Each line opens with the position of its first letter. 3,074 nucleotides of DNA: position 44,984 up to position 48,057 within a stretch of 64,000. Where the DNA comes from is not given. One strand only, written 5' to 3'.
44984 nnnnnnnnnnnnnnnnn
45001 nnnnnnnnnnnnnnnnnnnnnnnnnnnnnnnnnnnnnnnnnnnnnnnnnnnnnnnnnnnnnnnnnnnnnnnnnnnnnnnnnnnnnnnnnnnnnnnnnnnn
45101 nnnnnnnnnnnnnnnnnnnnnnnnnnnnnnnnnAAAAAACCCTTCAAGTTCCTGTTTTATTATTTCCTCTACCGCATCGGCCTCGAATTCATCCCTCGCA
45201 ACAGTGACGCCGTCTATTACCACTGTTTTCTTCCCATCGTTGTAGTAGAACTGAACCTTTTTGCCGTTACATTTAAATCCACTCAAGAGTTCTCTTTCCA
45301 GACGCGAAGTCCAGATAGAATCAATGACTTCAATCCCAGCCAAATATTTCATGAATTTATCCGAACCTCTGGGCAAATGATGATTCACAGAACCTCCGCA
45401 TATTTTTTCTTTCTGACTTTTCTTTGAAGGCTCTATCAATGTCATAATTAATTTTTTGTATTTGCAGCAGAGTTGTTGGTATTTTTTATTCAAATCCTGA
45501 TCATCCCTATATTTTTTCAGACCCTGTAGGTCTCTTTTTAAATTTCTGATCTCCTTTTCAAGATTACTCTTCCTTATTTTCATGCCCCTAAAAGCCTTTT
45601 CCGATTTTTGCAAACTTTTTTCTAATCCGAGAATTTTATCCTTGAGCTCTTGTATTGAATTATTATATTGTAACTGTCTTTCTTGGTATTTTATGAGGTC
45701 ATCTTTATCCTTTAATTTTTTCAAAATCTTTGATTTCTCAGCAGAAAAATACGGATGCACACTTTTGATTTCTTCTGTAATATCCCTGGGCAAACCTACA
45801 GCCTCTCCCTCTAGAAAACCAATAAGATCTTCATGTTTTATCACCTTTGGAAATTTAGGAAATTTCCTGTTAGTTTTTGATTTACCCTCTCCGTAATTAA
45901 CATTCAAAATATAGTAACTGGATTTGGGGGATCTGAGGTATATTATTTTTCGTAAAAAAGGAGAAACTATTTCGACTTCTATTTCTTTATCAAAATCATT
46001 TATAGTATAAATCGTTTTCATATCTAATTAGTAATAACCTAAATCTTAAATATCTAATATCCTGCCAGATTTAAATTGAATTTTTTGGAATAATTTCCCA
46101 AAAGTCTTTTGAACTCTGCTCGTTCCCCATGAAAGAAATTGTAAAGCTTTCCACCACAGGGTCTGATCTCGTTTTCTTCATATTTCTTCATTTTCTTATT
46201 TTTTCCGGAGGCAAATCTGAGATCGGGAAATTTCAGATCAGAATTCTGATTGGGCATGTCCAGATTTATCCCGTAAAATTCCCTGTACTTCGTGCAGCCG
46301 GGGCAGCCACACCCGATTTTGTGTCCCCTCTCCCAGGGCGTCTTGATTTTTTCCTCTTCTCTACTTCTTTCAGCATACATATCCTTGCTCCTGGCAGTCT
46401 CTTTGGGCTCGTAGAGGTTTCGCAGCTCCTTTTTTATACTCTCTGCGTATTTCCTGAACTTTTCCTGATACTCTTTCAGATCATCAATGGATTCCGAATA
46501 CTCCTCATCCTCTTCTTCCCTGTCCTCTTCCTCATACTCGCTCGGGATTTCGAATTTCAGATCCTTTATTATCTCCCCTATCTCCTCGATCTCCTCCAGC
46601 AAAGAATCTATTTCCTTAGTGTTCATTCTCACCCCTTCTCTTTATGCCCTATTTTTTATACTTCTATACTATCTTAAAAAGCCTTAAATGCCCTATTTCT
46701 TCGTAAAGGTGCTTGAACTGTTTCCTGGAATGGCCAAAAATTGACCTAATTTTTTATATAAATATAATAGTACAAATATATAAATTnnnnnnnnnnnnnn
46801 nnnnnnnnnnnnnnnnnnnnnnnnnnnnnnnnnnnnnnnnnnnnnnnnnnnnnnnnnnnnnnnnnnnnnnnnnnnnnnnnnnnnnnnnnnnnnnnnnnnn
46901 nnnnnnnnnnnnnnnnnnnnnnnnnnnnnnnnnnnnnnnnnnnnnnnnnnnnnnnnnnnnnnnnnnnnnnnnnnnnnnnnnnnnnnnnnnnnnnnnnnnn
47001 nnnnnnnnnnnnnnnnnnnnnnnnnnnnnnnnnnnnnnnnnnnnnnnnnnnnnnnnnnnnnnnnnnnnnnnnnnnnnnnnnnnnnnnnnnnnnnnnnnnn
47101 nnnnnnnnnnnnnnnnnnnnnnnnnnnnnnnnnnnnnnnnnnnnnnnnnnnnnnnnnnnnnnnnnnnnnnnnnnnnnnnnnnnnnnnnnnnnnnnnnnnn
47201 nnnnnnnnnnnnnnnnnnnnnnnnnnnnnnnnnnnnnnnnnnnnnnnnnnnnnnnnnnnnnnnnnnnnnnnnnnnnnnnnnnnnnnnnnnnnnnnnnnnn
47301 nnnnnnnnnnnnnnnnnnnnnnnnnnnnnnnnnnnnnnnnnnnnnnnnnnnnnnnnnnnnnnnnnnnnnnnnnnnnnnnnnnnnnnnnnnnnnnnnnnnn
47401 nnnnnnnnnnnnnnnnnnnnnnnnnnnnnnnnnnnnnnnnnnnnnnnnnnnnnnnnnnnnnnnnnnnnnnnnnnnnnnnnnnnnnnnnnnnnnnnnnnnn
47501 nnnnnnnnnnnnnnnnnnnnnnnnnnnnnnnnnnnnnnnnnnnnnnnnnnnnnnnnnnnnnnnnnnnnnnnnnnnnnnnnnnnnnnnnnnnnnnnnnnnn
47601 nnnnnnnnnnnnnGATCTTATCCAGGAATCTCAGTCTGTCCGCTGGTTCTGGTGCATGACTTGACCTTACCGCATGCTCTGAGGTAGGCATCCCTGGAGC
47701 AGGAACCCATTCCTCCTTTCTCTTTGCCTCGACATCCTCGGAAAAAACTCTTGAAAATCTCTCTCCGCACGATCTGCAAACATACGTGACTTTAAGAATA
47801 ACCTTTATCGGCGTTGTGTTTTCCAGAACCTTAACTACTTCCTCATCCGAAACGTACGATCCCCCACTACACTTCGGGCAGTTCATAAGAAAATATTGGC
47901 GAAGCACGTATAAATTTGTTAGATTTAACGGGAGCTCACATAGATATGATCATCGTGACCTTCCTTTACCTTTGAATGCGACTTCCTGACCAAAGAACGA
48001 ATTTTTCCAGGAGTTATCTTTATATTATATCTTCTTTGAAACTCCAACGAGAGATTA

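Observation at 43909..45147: Single-chain three-unit tRNA splicing endonuclease co-occurring with the non-canonical introns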

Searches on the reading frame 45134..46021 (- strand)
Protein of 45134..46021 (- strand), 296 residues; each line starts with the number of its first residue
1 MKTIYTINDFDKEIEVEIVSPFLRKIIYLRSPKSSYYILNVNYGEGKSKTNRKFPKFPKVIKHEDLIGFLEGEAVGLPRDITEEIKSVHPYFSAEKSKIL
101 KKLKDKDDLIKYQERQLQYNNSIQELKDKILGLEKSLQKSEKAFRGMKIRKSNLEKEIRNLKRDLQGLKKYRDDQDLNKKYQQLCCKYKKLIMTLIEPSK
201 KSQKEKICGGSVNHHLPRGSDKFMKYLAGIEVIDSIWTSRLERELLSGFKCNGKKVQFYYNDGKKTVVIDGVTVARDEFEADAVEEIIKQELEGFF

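Call 5: search_protein_families(library=pfam, proteins=[window:45134-46021:-], max_evalue=1)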
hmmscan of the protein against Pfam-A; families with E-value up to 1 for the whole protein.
window:45134-46021:- (296 aa): 9 families
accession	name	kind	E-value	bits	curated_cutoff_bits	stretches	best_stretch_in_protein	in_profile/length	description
PF05478.16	Prominin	-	0.026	13.1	34.3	1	75-167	186-285/799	Prominin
PF24922.1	ACBP4_C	-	0.068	13.9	31.2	0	108-170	18-80/105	Acyl-CoA-binding domain-containing protein 4-6, C-terminal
PF16454.10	PI3K_P85_iSH2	-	0.1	12.6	31.5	1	115-174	83-141/161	Phosphatidylinositol 3-kinase regulatory subunit P85 inter-SH2 domain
PF08614.16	ATG16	-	0.11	13.1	33.7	1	104-173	85-154/200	Autophagy protein 16 (ATG16)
PF05837.17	CENP-H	-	0.11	12.8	29.9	1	79-188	55-163/202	Centromere protein H (CENP-H)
PF13543.13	SAM_KSR1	-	0.26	11.7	22.5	1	121-169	25-75/75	SAM like domain present in kinase suppressor RAS 1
PF15294.11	Leu_zip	-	0.27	11.1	28.2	1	94-194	161-258/275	Leucine zipper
PF05266.19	DUF724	-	0.83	9.9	38.4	0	95-167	103-183/188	Protein of unknown function (DUF724)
PF02993.19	MCPVI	-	0.98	9.7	28.4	0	99-193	37-135/225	Minor capsid protein VI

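Call 6: search_protein_families(library=ncbifam, proteins=[window:45134-46021:-], max_evalue=1)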
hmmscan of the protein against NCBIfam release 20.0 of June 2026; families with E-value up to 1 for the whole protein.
window:45134-46021:- (296 aa): 9 families
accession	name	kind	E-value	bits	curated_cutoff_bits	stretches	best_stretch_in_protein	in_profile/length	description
NF045487.1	ASRP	equivalog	0.00054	18.7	300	1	80-190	314-426/593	archaea-specific SMC-related protein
NF003034.1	PRK03918.1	equivalog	0.0025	15.9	700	1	85-197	195-581/878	DNA double-strand break repair ATPase Rad50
TIGR02169.1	SMC_prok_A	equivalog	0.0033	15.1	729.4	1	82-184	819-916/1165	chromosome segregation protein SMC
NF047958.1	broad_LIC11966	domain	0.0089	16.3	40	1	117-193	3-81/134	LIC11966 family surface protein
TIGR02168.1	SMC_prok_B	equivalog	0.026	12.2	567.35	1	108-172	253-318/1181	chromosome segregation protein SMC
NF033750.1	vWF_bind_Staph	exception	0.082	11.9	700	1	98-181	85-169/509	von Willebrand factor binding protein Vwb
TIGR04211.1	SH3_and_anchor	equivalog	0.1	12.2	65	1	117-195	69-148/198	TIGR04211 family SH3 domain-containing protein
TIGR03545.1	TIGR03545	subfamily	0.38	9.2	173.35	1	80-201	164-291/556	TIGR03545 family protein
NF043073.1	MMSYN1_0195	equivalog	0.7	7.9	1250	1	81-196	332-447/1021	spermidine/putrescine ABC transporter permease/substrate-binding protein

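Call 70: find_homologous_proteins(query=window:45134-46021:-, max_evalue=0.001)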
Query window:45134-46021:- (296 aa): 3 proteins with E <= 0.001 among 1836 candidates.
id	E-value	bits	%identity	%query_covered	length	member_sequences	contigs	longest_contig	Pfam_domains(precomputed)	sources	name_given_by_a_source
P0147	3.9e-189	645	100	100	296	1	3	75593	-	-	-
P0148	2.0e-133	462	71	100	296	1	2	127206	-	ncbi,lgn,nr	ncbi:MAG: hypothetical protein GTN38_02295 [Candidatus Aenigmarchaeota archaeon]|nr:hypothetical pro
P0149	5.7e-107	375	61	100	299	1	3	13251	-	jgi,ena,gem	-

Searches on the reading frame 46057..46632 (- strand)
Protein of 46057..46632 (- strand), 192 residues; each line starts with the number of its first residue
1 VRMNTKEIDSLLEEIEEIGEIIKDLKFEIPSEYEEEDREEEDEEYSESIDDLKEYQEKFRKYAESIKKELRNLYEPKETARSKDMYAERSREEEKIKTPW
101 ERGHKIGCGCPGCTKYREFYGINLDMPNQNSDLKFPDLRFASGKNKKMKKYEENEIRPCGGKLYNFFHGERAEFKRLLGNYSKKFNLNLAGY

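Call 5: search_protein_families(library=pfam, proteins=[window:46057-46632:-], max_evalue=1)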
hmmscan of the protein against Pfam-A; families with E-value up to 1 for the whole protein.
window:46057-46632:- (192 aa): 3 families
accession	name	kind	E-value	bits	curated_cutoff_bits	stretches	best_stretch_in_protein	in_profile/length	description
PF12128.14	DUF3584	-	0.11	10.4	31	1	8-94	432-518/1191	Protein of unknown function (DUF3584)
PF13496.11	DUF4120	-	0.16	12.6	27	0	53-70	6-24/96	Domain of unknown function (DUF4120)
PF09969.14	DUF2203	-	0.36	12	24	0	4-26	58-80/122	Uncharacterized conserved protein (DUF2203)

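Call 6: search_protein_families(library=ncbifam, proteins=[window:46057-46632:-], max_evalue=1)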
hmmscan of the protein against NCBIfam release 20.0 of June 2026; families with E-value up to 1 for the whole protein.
window:46057-46632:- (192 aa): 3 families
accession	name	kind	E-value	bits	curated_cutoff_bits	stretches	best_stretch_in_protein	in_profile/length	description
NF041198.1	UshA_like_PCGU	equivalog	0.096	11.2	275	1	9-101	247-338/519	UshA-like (seleno)protein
NF038330.1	adhesin_SclA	exception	0.39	10.3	400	1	16-83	51-116/405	LPXTG-anchored collagen-like adhesin Scl1/SclA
NF041353.1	XopO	subfamily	0.54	10.3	300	1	10-65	154-212/218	XopO/AvrRps4 family type III secretion system effector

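Call 69: find_homologous_proteins(query=window:46057-46626:-, max_evalue=0.001)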
Query window:46057-46626:- (190 aa): 25 proteins with E <= 0.001 among 324 candidates.
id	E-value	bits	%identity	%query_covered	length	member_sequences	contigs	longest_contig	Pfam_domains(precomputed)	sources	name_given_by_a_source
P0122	7.6e-120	416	99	100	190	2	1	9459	-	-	-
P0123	8.9e-78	278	63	100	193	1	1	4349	-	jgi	-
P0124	6.1e-73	263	66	100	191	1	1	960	-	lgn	-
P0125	7.3e-70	253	62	100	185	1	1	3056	-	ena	-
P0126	1.5e-64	235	58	100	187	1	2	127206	-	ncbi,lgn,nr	ncbi:MAG: hypothetical protein GTN38_02290 [Candidatus Aenigmarchaeota archaeon]|nr:hypothetical pro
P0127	6.1e-64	233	56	100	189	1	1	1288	-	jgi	jgi:hypothetical protein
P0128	2.8e-60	221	56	100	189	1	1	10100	-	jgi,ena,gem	-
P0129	9.0e-54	200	53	97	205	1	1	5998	-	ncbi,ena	-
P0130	4.8e-53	198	55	100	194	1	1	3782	-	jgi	jgi:hypothetical protein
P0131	4.0e-50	188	51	98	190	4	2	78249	-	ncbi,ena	-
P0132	6.0e-50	188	49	100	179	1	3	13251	-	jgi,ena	-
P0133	8.7e-44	168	47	97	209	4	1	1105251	-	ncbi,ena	-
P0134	3.7e-43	166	49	97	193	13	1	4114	-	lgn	-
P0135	1.0e-42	164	46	97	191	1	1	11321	-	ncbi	-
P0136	6.9e-42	161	42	97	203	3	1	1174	-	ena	-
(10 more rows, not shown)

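Call 78: predict_structure(alignment_id=A2)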
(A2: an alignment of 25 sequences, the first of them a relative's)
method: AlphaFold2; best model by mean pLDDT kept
length: 190 residues; sequences in the alignment: 25
mean_pLDDT: 56.3   pTM: 0.27
mean pLDDT of the five models: 56.3, 54.7, 54.6, 52.1, 48.7
residues with pLDDT >= 90: 0; 70-90: 41; 50-70: 71; < 50: 78
segments of 3 or more residues with pLDDT < 50: 28-40, 42-45, 77-91, 125-132, 134-146, 169-172, 177-180, 187-190
pLDDT, mean of each block of 10 residues (from residue 1): 58 71 54 45 54 79 76 52 42 66 65 73 51 44 44 51 52 48 46
secondary structure, 60 per line:
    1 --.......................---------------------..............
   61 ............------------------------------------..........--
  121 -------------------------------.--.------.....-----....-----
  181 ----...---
elements in order: H3-25 H47-72 H109-118 H162-166 H172-175

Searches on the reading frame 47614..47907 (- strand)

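Call 43: search_protein_families(library=pfam, proteins=[window:47614-47907:-], max_evalue=0.01)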
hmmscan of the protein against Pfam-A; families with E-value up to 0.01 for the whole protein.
window:47614-47907:- (98 aa): 1 family
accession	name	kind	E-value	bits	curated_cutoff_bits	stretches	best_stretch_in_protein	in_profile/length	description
PF09723.15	Zn_ribbon_8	-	0.002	18.6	34.4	0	42-56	6-20/41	Zinc ribbon domain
